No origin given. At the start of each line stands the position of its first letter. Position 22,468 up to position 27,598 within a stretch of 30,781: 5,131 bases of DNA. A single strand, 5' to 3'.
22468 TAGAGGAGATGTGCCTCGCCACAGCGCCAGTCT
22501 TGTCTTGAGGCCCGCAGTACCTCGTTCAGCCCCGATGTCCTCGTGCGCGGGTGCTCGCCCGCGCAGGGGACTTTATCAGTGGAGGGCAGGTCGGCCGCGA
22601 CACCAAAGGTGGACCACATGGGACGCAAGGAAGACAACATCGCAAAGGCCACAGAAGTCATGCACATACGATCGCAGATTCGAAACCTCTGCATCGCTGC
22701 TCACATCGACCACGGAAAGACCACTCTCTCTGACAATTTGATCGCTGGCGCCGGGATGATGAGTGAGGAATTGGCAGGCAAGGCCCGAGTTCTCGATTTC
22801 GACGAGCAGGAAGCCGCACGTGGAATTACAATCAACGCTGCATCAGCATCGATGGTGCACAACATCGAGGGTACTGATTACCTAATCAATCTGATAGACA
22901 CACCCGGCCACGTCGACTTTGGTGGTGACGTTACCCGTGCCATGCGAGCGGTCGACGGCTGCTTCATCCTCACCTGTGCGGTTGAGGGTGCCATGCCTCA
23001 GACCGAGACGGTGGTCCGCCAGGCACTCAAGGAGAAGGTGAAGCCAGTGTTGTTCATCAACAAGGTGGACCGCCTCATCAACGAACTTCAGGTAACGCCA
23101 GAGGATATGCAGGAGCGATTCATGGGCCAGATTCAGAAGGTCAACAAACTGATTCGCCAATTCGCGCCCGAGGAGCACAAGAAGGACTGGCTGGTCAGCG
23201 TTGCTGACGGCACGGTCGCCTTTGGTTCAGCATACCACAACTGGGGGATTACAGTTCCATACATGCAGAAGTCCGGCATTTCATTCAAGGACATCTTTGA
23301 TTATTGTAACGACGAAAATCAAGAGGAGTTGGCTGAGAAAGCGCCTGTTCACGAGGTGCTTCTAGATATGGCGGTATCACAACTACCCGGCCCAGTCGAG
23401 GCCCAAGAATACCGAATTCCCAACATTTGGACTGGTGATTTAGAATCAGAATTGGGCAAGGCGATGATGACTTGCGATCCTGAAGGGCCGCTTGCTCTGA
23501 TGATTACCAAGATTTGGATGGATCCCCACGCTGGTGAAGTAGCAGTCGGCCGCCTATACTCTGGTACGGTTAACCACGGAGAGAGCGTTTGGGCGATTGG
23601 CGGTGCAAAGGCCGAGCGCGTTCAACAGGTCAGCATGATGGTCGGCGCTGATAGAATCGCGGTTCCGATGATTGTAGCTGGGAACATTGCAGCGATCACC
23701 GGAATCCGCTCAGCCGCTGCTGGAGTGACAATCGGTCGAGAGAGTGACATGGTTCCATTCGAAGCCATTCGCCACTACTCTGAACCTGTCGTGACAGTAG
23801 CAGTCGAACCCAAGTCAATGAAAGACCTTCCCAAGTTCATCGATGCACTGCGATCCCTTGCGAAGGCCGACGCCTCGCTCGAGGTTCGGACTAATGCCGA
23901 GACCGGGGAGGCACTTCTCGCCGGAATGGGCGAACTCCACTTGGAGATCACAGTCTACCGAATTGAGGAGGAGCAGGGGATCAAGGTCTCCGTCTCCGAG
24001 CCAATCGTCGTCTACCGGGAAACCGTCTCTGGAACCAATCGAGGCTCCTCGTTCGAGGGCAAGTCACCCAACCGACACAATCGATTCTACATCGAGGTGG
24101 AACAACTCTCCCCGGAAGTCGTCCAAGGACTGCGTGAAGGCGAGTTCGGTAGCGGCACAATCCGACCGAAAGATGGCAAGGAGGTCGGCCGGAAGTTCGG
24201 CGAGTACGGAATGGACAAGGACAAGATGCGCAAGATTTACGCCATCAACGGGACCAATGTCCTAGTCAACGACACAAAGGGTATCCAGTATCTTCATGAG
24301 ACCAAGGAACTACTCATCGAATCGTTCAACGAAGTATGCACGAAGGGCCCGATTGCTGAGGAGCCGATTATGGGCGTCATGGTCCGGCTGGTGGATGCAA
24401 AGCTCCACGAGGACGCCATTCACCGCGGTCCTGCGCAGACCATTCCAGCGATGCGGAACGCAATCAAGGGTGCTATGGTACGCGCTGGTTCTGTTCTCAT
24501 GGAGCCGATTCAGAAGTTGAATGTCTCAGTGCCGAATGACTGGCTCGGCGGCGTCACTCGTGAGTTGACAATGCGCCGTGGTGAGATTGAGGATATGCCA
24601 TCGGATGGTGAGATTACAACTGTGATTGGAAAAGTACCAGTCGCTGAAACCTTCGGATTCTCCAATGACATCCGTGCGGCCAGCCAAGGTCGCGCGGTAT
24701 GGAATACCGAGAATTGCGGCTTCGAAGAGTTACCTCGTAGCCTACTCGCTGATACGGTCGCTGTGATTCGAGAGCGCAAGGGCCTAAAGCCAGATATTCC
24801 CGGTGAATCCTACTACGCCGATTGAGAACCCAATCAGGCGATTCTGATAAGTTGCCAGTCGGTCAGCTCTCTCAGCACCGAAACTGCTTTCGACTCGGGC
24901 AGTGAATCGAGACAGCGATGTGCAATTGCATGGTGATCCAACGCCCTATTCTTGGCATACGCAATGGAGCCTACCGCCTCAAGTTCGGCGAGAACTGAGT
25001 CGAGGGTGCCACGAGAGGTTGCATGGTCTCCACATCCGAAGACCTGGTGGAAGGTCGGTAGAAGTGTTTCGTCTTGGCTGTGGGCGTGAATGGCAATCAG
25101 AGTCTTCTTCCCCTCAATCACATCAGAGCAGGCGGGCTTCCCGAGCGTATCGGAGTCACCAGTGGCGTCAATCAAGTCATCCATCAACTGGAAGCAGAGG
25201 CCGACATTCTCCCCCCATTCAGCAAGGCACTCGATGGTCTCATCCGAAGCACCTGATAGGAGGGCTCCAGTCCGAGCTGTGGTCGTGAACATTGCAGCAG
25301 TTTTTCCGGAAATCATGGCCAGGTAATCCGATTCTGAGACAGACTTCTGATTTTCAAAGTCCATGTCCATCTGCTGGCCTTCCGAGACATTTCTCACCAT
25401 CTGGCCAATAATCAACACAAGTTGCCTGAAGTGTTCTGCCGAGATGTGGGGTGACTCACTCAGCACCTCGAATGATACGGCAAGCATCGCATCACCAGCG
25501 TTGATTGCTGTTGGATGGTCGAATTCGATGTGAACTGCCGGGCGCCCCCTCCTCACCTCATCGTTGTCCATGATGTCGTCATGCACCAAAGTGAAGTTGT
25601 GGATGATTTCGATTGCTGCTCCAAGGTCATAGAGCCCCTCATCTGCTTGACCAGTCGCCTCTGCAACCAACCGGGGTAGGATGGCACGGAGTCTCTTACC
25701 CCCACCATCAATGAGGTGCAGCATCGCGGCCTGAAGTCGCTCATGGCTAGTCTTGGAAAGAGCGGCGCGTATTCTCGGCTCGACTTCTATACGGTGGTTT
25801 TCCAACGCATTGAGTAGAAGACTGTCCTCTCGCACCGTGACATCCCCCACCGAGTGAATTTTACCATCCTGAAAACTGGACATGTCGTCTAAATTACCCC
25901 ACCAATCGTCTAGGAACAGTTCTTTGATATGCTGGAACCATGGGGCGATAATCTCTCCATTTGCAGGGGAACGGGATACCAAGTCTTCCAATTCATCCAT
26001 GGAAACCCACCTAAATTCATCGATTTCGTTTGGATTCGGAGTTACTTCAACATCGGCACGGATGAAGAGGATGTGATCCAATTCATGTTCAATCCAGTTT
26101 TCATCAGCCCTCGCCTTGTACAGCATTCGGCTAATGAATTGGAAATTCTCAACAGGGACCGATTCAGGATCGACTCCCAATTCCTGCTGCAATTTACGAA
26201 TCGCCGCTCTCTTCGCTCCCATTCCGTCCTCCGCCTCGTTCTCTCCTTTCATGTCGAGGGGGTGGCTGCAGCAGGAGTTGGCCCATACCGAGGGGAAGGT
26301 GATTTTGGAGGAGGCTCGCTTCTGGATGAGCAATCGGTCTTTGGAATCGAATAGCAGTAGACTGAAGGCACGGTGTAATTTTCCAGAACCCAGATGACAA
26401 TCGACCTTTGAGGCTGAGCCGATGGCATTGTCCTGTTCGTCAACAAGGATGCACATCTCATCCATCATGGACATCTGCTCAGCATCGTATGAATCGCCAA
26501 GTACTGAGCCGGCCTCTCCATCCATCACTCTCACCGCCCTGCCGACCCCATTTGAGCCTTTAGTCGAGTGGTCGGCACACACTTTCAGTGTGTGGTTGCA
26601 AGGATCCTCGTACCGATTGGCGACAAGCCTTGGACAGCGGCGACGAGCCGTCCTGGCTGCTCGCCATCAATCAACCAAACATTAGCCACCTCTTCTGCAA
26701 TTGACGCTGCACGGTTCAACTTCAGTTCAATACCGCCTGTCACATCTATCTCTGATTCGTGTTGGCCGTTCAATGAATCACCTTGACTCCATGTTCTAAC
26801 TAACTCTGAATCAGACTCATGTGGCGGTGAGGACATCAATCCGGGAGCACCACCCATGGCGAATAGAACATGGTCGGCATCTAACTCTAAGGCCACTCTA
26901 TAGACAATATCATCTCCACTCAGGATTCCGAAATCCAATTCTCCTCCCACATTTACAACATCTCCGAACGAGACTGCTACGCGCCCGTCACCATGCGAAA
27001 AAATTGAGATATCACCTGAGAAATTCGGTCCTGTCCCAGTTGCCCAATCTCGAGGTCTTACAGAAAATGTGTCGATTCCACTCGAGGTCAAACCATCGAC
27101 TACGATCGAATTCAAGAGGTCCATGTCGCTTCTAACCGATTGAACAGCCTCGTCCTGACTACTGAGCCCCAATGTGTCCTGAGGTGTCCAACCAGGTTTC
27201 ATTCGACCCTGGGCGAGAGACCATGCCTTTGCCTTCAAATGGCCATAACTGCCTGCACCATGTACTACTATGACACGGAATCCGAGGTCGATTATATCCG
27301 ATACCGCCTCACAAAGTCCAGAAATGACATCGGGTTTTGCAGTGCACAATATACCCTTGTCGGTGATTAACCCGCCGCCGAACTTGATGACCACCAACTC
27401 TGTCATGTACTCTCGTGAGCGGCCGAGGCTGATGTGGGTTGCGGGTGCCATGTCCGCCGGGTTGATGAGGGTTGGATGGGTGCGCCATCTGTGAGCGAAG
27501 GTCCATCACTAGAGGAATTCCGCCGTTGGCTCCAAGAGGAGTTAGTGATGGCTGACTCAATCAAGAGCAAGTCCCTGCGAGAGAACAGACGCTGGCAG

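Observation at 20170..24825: A complete fatty-acid desaturase sits inside the archaeal str operon (rps12-rps7-[desaturase]-fusA)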

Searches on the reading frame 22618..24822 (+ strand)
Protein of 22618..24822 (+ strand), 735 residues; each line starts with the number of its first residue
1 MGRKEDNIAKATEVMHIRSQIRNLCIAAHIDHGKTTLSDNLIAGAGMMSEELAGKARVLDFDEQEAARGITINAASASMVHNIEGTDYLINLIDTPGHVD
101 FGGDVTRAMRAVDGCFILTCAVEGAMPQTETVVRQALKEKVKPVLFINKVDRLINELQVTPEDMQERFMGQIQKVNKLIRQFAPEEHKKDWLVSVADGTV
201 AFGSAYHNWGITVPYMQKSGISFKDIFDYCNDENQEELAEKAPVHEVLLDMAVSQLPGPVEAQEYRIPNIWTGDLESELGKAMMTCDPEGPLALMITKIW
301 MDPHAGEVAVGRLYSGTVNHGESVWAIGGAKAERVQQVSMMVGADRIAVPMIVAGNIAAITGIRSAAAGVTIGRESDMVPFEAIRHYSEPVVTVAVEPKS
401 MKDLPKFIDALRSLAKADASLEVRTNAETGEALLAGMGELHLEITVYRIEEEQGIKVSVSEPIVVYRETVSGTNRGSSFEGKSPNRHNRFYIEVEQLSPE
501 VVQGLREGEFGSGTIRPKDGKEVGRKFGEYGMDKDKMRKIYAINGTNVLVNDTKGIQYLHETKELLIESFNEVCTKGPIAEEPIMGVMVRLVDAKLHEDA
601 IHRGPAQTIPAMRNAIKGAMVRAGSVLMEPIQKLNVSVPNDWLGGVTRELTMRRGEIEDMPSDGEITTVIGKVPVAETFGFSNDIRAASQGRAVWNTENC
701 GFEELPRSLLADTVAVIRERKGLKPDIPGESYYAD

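Call 7: search_protein_families(library=pfam, proteins=[window:22618-24822:+])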
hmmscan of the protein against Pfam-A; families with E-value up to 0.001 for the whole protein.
window:22618-24822:+ (735 aa): 6 families
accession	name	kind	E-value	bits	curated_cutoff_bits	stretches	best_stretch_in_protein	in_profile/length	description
PF00009.33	GTP_EFTU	-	4.1e-53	180.2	26.5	1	20-253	2-183/188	Elongation factor Tu GTP binding domain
PF03764.24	EFG_IV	-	4.4e-23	81.8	24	1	518-623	11-120/121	Elongation factor G, domain IV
PF14492.12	EFG_III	-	5.5e-23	81.3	27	1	388-460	2-74/75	Elongation Factor G, domain III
PF00679.30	EFG_C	-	1.2e-22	80.1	27.9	1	626-710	1-86/89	Elongation factor G C-terminus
PF22042.2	EF-G_D2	-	1.5e-11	44.7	27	1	294-369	4-78/84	Elongation factor G domain 2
PF03144.31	GTP_EFTU_D2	-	5.7e-11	43.1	30.3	1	306-372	1-72/73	Elongation factor Tu domain 2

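Call 8: search_protein_families(library=ncbifam, proteins=[window:22618-24822:+])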
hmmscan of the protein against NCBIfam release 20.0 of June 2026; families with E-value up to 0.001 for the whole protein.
window:22618-24822:+ (735 aa): 29 families (the best 25 are shown)
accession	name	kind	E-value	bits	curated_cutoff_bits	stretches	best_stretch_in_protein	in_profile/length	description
TIGR00490.1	aEF-2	equivalog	0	1055.9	738.45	1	6-725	4-719/720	elongation factor EF-2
TIGR00484.1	EF-G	equivalog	1e-100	337.9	659.4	3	246-473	268-488/691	elongation factor G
NF009381.0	PRK12740.1-5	subfamily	1.8e-97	327.4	583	3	245-475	265-487/692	elongation factor G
TIGR01394.1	TypA_BipA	equivalog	1.2e-68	231.8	757.3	3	21-160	1-136/594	translational GTPase TypA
NF009891.0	PRK13351.1-1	equivalog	1.7e-65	221.9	597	3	246-475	251-477/681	elongation factor G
NF009377.1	PRK12740.1-1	equivalog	1.3e-64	218.9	890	3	247-492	271-519/700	elongation factor G-like protein EF-G2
NF012153.1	tet_protect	equivalog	4.8e-62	210.1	775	3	23-173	2-150/614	tetracycline resistance ribosomal protection protein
NF058620.1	EFG2_Bacteroid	exception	3.2e-55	187.8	1000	3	283-475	292-483/717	elongation factor G2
NF009379.0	PRK12740.1-3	equivalog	1.4e-52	179.2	513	3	290-473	290-467/674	elongation factor G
TIGR01393.1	lepA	equivalog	1.1e-50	172.6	533.9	2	20-159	2-141/595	translation elongation factor 4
NF007583.0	PRK10218.1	equivalog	3.1e-44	151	1260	2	20-152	4-132/607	ribosome-dependent GTPase TypA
NF000120.3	47473_otr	exception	7e-44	150.4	900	3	23-164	4-143/608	tetracycline resistance ribosomal protection protein Otr(A)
NF009892.0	PRK13351.1-3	equivalog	2.4e-36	125.4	640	3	20-157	2-142/623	elongation factor G-like protein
NF033148.1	tet_protect_M_W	exception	3e-36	125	1100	2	20-172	2-152/639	TetM/TetW/TetO/TetS family tetracycline resistance ribosomal protection protein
NF001964.0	PRK00741.1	equivalog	1.6e-30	106.1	473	2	20-155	11-148/529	peptide chain release factor 3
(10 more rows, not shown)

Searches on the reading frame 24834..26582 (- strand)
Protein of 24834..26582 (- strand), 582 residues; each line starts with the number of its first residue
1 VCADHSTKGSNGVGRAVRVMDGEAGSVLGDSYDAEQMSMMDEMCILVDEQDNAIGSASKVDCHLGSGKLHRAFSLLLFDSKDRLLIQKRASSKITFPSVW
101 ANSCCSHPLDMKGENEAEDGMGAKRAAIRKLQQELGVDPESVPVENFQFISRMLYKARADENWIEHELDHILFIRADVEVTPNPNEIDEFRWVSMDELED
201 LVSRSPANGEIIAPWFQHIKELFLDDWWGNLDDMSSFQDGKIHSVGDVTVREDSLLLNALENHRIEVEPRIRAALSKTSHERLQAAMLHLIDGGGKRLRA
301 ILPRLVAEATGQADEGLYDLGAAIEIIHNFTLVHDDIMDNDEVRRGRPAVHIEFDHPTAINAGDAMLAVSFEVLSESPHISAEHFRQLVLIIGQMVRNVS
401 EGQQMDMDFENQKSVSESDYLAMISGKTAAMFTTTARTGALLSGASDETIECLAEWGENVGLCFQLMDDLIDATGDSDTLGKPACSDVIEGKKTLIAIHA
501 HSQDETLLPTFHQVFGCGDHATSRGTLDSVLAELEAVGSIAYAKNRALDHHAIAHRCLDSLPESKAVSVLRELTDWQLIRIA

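Call 7: search_protein_families(library=pfam, proteins=[window:24834-26582:-])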
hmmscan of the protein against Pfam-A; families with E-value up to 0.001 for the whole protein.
window:24834-26582:- (582 aa): 2 families
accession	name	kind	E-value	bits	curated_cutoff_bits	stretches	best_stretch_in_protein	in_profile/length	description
PF00348.22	polyprenyl_synt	-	6.1e-67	225.9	27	1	281-506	2-225/251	Polyprenyl synthetase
PF00293.34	NUDIX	-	1.3e-16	61.3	21.1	1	69-201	2-120/134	NUDIX domain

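Call 8: search_protein_families(library=ncbifam, proteins=[window:24834-26582:-])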
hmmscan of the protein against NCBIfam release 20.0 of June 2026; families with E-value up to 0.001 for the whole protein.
window:24834-26582:- (582 aa): 20 families
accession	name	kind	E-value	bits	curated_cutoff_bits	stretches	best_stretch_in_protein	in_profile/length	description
NF040698.1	IdsA_Meth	equivalog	1.1e-81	274.6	468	1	257-580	4-326/328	short chain isoprenyl diphosphate synthase IdsA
NF041003.1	GGPP_syn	equivalog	7e-73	245.5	500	1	266-576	12-320/326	geranylgeranyl diphosphate synthase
NF041169.1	f2_encap_cargo4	exception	8.3e-67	225.8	450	1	259-576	4-328/334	family 2 encapsulin nanocompartment cargo protein polyprenyl transferase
NF040789.2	gerfarn_diphsyn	equivalog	1.1e-64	218.8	560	1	257-578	8-341/345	geranylfarnesyl diphosphate synthase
NF045485.1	FPPsyn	subfamily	6e-54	183.1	275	1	263-500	4-247/288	farnesyl diphosphate synthase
TIGR02150.1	IPP_isom_1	equivalog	3e-51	173.4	105.8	1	44-219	1-158/159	isopentenyl-diphosphate delta-isomerase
TIGR02749.1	prenyl_cyano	equivalog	2.6e-49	168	383.2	1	275-581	24-321/322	solanesyl diphosphate synthase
NF045549.1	GGPPsyn_IdsB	equivalog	3.3e-46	157.9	475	1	294-565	64-329/346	geranylgeranyl diphosphate synthase IdsB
TIGR02748.1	GerC3_HepT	equivalog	1.9e-45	155.4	456.55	1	264-575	13-312/319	heptaprenyl diphosphate synthase component II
NF045628.1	HxpDPsynlarge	equivalog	1.4e-44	152.4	500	1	262-580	3-309/311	hexaprenyl-diphosphate synthase large subunit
NF002995.0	PRK03759.1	equivalog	1.2e-43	148.9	127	1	38-217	3-166/185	isopentenyl-diphosphate Delta-isomerase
NF008140.0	PRK10888.1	equivalog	1e-42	146.6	412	1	289-573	38-314/323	octaprenyl diphosphate synthase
NF045685.1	GGPPSynCrtE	equivalog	6.9e-42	143.5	460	1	259-498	6-250/293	geranylgeranyl diphosphate synthase CrtE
NF042417.1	NPPPS_Mycobact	equivalog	5e-38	131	600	1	266-578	28-331/335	nonaprenyl/(2E,6E)-farnesyl/geranylgeranyl diphosphat synthase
NF007877.0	PRK10581.1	equivalog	3e-34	118.5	321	1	286-499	35-254/299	(2E,6E)-farnesyl diphosphate synthase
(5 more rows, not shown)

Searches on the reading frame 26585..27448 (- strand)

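Call 62: search_protein_families(library=pfam, proteins=[window:26585-27448:-])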
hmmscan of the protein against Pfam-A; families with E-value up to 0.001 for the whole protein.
window:26585-27448:- (287 aa): 1 family
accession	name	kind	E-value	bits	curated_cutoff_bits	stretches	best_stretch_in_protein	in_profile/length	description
PF00696.33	AA_kinase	-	2.1e-21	77.2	24.9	1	18-257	2-230/234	Amino acid kinase family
